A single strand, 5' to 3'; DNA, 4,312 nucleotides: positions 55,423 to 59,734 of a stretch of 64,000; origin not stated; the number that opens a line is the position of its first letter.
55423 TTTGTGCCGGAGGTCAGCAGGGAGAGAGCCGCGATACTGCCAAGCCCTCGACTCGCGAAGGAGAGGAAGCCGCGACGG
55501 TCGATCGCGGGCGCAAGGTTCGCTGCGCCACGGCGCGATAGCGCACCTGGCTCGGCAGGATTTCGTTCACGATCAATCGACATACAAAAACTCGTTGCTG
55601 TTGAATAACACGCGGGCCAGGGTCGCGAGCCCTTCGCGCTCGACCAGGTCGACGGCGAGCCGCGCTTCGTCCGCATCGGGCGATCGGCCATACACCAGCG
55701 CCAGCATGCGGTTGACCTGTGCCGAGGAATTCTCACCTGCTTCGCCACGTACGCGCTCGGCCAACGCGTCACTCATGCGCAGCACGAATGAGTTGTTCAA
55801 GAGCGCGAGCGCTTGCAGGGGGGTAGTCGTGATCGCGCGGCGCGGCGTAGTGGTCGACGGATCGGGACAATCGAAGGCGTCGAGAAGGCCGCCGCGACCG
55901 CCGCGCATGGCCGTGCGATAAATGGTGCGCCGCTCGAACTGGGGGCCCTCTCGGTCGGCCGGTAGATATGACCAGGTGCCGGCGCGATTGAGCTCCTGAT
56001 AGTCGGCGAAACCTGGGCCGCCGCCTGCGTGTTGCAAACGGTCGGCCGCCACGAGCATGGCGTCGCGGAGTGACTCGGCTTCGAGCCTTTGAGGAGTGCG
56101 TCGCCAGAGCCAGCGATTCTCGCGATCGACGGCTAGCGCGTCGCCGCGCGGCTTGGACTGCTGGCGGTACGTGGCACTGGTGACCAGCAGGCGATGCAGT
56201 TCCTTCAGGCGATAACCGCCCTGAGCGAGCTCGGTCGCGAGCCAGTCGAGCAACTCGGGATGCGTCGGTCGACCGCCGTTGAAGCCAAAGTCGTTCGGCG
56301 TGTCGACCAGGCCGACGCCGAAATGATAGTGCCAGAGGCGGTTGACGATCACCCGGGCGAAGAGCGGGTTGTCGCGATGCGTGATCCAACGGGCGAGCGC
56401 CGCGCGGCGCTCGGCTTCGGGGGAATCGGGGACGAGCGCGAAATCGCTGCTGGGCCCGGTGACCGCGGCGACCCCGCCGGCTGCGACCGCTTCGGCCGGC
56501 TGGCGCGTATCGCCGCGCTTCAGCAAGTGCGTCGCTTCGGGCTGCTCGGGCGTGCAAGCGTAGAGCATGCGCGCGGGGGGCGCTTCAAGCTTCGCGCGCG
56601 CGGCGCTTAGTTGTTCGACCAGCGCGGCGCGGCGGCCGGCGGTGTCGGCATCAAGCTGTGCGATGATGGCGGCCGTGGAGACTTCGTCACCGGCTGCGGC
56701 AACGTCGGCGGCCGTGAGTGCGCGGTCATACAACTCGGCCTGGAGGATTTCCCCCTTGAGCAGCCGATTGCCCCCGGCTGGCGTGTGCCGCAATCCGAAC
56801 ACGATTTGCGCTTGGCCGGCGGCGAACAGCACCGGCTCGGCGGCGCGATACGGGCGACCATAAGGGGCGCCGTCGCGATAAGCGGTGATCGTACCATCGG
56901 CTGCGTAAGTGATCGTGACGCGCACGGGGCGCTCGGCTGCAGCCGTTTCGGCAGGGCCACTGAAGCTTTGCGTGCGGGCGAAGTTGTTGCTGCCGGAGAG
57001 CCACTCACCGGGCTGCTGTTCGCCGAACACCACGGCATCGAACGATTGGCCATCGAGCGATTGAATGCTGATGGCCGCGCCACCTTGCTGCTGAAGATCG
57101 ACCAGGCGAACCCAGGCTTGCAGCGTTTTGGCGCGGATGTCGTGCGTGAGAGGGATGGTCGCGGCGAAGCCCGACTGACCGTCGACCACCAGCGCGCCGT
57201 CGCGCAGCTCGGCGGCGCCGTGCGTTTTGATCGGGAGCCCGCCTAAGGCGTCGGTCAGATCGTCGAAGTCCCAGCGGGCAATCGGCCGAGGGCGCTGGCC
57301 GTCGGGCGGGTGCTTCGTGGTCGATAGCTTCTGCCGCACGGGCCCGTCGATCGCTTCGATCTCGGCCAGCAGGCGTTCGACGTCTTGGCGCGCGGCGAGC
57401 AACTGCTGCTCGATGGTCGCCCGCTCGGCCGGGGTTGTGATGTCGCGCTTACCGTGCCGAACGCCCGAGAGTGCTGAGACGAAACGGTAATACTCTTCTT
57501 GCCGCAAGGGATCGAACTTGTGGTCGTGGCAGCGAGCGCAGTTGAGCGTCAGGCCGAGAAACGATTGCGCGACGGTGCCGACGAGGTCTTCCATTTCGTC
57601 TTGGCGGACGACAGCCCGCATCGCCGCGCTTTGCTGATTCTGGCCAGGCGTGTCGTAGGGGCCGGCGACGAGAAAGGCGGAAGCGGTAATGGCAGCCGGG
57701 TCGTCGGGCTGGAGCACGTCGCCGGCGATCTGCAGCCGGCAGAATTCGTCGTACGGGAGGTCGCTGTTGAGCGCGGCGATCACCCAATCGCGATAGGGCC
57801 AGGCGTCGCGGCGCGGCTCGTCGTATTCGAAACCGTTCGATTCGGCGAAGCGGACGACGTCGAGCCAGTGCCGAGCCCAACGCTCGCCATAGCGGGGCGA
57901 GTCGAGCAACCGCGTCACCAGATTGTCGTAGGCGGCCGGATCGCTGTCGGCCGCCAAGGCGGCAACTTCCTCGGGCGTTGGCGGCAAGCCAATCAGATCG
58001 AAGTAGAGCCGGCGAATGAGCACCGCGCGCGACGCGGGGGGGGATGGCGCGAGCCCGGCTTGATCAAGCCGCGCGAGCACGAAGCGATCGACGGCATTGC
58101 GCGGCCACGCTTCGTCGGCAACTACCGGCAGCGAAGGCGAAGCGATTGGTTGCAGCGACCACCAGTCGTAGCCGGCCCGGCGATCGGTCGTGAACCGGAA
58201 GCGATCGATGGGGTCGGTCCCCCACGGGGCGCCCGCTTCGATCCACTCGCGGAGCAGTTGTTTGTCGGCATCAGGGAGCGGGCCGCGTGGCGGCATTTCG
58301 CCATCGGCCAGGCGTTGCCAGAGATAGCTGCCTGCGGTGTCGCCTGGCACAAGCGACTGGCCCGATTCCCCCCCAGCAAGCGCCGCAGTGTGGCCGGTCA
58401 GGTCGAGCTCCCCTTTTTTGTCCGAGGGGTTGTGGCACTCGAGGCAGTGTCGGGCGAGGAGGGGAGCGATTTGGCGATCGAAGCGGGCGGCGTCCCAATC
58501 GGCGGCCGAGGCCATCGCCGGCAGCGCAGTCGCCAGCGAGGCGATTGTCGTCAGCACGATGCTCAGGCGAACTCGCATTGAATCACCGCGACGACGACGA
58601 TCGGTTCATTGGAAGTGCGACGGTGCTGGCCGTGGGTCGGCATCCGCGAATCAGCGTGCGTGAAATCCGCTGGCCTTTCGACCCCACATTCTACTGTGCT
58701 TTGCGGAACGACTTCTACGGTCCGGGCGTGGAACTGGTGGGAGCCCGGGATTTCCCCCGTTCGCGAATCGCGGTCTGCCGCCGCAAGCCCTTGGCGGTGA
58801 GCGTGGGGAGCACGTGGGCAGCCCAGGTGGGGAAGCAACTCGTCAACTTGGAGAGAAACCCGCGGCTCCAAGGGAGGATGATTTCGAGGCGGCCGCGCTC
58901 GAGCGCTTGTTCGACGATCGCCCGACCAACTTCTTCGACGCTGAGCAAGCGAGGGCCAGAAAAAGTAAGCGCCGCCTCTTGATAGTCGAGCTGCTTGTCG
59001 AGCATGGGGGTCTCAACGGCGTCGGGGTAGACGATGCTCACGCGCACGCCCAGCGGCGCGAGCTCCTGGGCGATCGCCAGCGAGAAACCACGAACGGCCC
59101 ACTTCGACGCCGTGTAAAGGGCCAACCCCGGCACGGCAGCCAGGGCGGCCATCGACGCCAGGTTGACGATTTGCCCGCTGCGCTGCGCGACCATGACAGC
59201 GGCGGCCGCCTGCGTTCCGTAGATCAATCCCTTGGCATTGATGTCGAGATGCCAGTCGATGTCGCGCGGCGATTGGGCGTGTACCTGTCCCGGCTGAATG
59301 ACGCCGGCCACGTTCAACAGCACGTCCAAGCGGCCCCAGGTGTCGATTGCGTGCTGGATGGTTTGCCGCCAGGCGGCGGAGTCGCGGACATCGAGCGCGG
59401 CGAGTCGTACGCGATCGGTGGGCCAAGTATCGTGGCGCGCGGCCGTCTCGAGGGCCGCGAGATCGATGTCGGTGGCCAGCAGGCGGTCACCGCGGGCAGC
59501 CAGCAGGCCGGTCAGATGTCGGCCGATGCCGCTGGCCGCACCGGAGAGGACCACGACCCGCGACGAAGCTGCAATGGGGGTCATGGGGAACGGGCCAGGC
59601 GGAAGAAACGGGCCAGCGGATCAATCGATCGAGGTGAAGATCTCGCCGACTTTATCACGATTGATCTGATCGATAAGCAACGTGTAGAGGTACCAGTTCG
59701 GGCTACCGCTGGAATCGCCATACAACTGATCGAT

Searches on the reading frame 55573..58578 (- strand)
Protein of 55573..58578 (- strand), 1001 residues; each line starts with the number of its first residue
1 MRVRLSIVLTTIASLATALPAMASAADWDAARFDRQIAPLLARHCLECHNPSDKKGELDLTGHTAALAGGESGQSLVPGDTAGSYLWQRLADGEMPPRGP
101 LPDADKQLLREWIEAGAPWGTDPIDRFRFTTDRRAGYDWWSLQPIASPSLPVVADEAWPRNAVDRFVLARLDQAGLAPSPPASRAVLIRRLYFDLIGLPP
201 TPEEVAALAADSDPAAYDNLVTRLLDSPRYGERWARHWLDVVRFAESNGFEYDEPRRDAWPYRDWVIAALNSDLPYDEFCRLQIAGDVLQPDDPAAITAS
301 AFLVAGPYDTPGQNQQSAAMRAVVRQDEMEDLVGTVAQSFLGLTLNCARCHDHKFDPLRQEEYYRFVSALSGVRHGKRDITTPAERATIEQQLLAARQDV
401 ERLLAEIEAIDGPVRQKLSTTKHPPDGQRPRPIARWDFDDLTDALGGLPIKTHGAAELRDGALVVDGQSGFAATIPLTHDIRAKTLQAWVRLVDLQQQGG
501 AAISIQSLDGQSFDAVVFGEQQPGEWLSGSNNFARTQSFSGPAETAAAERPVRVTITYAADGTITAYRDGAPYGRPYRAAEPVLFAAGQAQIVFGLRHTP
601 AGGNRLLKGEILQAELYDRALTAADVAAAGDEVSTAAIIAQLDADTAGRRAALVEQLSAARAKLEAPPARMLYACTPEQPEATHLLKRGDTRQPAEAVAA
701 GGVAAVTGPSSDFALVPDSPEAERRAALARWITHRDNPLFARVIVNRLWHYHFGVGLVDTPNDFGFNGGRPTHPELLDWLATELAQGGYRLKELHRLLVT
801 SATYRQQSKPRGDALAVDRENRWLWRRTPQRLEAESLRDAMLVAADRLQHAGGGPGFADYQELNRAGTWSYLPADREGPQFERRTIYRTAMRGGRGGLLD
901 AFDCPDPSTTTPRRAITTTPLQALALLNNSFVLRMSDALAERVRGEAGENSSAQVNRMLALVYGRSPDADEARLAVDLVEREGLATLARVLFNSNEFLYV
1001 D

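Call 18: search_protein_families(library=pfam, proteins=[window:55573-58578:-], max_evalue=0.001)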
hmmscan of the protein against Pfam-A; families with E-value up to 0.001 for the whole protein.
window:55573-58578:- (1001 aa): 5 families
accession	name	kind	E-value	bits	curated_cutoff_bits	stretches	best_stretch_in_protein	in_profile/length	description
PF07587.16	PSD1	-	8e-86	287.9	28.5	1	724-977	1-242/244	Protein of unknown function (DUF1553)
PF07583.16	PSCyt2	-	3.3e-79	266.1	29.8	1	163-374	2-208/209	Protein of unknown function (DUF1549)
PF07635.16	PSCyt1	-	2.1e-14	54.3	22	1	45-99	1-59/59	Planctomycete cytochrome C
PF13385.13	Laminin_G_3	-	3.4e-10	40.7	27.6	1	482-627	17-151/151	Concanavalin A-like lectin/glucanases superfamily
PF13442.11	Cytochrome_CBB3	-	0.00035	21.3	27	0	36-113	5-68/68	Cytochrome C oxidase, cbb3-type, subunit III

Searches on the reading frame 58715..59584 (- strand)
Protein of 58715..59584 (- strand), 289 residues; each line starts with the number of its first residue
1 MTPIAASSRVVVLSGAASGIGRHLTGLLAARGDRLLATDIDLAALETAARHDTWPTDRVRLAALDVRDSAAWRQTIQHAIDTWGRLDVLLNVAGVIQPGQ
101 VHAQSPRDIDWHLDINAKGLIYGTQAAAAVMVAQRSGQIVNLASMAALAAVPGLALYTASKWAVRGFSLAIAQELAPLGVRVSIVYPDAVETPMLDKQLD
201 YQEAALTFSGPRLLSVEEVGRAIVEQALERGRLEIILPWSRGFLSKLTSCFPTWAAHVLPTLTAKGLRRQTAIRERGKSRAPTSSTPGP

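Call 18: search_protein_families(library=pfam, proteins=[window:58715-59584:-], max_evalue=0.001)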
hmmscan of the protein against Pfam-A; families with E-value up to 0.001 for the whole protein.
window:58715-59584:- (289 aa): 3 families
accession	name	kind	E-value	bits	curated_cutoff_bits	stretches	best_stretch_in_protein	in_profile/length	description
PF00106.31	adh_short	-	9.1e-46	156.2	26.6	1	10-198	2-190/195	short chain dehydrogenase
PF13561.12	adh_short_C2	-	2.3e-38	132.6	27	1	15-223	1-213/236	Enoyl-(Acyl carrier protein) reductase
PF08659.16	KR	-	8.7e-06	26.2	22.6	1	11-165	3-157/180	KR domain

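Call 97: find_encoding_contigs(protein=window:58715-59584:-, flank=10000, max_places=1)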
Protein window:58715-59584:- (289 aa): 5 contigs read that carry it; 1 place shown.
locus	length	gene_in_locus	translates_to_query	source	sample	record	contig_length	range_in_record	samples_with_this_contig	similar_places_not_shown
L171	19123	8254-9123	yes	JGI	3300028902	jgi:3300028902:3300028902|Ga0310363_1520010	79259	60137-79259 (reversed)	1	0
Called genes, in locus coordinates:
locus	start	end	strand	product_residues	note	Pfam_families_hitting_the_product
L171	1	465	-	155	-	?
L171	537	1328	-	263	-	PF00005:ABC_tran, PF02463:SMC_N (faint), PF13304:AAA_21 (faint)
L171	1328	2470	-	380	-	PF12704:MacB_PCD, PF02687:FtsX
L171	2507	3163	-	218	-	PF00440:TetR_N, PF09209:CecR_C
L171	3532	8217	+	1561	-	PF12708:Pect-lyase_RHGA_epim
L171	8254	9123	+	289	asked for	PF00106:adh_short, PF08659:KR (weak), PF13561:adh_short_C2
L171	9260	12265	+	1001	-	PF07635:PSCyt1, PF07583:PSCyt2, PF13385:Laminin_G_3, PF07587:PSD1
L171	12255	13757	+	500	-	PF07394:DUF1501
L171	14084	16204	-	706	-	PF27226:AF_1845 (weak)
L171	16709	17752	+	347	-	PF24684:Vgb_lyase (faint), PF08450:SGL (faint), PF10584:Proteasome_A_N (faint), PF25021:TEN_NHL (faint), PF17170:DUF5128 (weak), PF01436:NHL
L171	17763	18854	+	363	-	PF08240:ADH_N, PF00107:ADH_zinc_N, PF13602:ADH_zinc_N_2 (faint)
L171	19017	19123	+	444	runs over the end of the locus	PF07690:MFS_1, PF00083:Sugar_tr, PF07690:MFS_1 (weak)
